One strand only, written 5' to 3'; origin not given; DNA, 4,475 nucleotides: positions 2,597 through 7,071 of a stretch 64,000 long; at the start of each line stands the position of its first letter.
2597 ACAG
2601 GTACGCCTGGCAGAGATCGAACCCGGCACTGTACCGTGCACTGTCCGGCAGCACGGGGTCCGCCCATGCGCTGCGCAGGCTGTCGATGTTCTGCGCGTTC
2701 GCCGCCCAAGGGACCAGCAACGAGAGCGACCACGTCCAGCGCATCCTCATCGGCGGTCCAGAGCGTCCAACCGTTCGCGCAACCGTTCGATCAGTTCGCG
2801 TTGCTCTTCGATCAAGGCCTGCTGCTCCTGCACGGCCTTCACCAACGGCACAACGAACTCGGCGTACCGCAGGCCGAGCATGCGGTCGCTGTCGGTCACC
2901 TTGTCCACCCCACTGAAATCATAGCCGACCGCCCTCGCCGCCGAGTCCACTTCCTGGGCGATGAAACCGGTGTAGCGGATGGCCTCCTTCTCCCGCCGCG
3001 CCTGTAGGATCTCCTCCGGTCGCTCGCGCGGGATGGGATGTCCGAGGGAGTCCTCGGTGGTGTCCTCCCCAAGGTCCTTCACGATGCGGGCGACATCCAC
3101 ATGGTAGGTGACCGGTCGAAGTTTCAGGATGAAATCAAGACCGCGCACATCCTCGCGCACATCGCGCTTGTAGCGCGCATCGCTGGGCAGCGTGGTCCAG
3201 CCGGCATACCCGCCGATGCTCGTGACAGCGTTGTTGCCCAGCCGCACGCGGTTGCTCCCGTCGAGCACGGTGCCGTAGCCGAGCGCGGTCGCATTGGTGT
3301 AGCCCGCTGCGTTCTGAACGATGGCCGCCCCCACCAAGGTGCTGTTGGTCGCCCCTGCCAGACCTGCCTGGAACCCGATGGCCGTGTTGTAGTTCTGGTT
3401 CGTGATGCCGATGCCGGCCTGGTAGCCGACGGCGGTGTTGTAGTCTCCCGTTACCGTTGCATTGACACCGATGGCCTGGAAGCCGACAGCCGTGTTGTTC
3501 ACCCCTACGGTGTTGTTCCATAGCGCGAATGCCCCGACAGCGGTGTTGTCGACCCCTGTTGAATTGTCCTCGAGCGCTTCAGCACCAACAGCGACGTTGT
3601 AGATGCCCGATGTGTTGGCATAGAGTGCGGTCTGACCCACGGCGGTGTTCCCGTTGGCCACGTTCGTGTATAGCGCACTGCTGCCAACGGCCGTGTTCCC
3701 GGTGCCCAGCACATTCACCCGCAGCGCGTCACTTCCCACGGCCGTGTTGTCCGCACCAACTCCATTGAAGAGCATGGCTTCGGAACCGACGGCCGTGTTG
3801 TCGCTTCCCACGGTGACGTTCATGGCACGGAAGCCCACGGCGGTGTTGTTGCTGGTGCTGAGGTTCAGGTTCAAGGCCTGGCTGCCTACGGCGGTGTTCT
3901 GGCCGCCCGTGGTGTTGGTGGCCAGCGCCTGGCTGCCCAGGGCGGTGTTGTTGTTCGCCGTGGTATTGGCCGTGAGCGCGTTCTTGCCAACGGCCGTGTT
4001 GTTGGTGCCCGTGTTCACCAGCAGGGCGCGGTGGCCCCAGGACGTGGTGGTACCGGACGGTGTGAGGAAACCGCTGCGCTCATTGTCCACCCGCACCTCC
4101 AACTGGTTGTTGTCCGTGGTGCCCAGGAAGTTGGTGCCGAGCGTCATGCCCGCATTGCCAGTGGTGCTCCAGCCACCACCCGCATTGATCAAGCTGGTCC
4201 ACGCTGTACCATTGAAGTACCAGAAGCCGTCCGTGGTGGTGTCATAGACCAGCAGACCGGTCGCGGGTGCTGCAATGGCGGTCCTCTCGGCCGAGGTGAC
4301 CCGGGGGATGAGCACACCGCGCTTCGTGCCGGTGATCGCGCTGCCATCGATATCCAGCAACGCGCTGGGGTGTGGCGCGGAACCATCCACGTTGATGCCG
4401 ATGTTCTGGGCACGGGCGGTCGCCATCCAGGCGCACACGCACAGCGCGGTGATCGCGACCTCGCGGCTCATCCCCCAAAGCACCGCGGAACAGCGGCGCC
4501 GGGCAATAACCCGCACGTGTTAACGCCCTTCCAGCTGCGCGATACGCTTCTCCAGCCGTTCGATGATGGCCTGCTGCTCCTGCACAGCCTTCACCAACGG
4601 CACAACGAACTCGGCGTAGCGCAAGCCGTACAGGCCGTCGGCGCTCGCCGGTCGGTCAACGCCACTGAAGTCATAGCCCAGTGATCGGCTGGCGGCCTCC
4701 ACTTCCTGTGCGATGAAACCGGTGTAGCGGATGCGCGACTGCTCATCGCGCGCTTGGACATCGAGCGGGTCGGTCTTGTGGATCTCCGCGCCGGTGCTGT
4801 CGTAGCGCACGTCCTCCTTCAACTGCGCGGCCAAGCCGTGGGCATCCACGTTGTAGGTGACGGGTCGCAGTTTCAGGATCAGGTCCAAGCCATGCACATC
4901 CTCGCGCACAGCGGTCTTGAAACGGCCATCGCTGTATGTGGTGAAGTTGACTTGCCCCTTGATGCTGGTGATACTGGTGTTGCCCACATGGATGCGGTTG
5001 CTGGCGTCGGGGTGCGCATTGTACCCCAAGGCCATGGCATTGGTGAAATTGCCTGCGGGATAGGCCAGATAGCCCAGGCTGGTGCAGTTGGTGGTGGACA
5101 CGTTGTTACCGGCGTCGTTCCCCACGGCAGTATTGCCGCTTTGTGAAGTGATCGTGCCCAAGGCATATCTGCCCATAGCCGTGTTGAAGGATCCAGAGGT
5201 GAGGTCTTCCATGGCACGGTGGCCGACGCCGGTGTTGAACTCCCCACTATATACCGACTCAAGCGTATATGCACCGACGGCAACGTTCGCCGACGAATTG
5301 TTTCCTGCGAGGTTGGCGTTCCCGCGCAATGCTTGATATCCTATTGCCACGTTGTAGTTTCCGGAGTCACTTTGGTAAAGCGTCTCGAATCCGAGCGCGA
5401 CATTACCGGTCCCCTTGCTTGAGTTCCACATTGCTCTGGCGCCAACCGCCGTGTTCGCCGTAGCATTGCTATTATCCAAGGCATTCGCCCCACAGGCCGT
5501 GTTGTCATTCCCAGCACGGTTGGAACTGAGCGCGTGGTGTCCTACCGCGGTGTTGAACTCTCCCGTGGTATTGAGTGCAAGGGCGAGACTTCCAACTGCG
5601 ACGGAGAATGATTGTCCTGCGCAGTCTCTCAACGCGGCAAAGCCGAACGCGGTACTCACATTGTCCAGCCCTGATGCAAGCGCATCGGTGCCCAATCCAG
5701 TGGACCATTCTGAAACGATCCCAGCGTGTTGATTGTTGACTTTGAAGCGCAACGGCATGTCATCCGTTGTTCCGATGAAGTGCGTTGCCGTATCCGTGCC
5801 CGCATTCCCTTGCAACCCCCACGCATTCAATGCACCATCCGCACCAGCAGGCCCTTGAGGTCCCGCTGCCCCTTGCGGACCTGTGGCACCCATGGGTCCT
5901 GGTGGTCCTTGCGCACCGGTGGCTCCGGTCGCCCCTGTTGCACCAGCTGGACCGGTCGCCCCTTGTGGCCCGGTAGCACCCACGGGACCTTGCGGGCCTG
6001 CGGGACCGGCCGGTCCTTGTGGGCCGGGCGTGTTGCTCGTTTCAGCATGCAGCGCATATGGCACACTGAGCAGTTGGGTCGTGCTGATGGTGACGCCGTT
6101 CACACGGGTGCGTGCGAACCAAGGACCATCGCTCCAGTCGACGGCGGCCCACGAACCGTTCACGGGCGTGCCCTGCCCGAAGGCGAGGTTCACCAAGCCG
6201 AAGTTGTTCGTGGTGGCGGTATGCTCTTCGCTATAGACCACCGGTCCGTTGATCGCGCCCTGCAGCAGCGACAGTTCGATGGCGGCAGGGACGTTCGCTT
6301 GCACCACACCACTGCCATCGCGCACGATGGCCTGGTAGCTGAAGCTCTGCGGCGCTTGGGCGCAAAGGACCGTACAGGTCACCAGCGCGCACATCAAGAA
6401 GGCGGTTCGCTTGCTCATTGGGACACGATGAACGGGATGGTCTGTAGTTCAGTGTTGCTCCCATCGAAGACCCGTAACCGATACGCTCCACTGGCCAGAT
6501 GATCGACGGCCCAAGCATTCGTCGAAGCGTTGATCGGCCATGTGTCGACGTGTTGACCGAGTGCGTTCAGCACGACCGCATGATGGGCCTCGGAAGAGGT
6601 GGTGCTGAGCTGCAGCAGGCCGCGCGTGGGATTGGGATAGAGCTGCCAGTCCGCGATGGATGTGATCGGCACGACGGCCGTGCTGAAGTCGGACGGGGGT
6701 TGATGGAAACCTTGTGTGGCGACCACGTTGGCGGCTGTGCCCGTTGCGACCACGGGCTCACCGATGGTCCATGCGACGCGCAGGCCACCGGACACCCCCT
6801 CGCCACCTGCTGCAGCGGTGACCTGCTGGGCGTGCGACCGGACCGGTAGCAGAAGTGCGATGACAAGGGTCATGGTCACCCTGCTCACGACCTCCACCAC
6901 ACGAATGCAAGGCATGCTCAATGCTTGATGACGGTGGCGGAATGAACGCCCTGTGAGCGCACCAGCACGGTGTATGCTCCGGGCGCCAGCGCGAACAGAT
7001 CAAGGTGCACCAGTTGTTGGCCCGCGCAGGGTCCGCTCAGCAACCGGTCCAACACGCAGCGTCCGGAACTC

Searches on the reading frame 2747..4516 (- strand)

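Call 19: search_protein_families(library=pfam, proteins=[window:2747-4516:-], max_evalue=0.001)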
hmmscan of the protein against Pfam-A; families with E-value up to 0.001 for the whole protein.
window:2747-4516:- (589 aa): 1 family
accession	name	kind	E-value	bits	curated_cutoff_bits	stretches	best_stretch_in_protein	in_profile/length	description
PF13884.11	Peptidase_S74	-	1.3e-07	32.3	22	1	445-529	1-55/58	Chaperone of endosialidase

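Call 37: search_protein_families(library=ncbifam, proteins=[window:2747-4516:-], max_evalue=0.01)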
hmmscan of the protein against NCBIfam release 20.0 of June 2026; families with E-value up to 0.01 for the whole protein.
window:2747-4516:- (589 aa): 0 families

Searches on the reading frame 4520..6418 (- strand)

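Call 19: search_protein_families(library=pfam, proteins=[window:4520-6418:-], max_evalue=0.001)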
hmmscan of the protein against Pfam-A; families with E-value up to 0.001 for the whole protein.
window:4520-6418:- (632 aa): 2 families
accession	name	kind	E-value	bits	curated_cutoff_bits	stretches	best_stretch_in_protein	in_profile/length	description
PF01391.23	Collagen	-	4.7e-12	45.9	27.2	2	131-186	3-58/60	Collagen triple helix repeat (20 copies)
PF13884.11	Peptidase_S74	-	2.7e-07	31.2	22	1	496-577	1-53/58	Chaperone of endosialidase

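Call 37: search_protein_families(library=ncbifam, proteins=[window:4520-6418:-], max_evalue=0.01)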
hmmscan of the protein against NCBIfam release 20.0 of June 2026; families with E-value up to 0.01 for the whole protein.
window:4520-6418:- (632 aa): 4 families
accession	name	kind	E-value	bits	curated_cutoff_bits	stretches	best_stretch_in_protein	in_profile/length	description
NF038329.2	gly_rich_SclB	equivalog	5.5e-14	51.9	325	1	130-210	115-195/442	LPXTG-anchored collagen-like adhesin Scl2/SclB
NF038330.1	adhesin_SclA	exception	1.2e-11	44.9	400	1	127-212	109-197/405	LPXTG-anchored collagen-like adhesin Scl1/SclA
NF046116.1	adhesin_Lcl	equivalog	1.1e-10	40.7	500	1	132-207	120-195/431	collagen-like adhesin Lcl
NF053851.1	Bdello_MAT_N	subfamily_domain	0.0081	16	60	0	13-86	4-78/162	mosaic adhesive trimer family chimeric fiber protein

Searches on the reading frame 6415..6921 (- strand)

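Call 37: search_protein_families(library=ncbifam, proteins=[window:6415-6921:-], max_evalue=0.01)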
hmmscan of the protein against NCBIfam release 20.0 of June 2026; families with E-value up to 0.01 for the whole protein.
window:6415-6921:- (168 aa): 2 families
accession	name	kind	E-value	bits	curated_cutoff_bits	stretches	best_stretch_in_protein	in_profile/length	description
TIGR04183.1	Por_Secre_tail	domain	1.6e-07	31.2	23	1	94-160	1-67/72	T9SS type A sorting domain-containing protein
NF050177.1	TapA_OM_Porphy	equivalog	0.0019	17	500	1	91-158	470-535/544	TapA/TapC family T9SS-dependent outer membrane protein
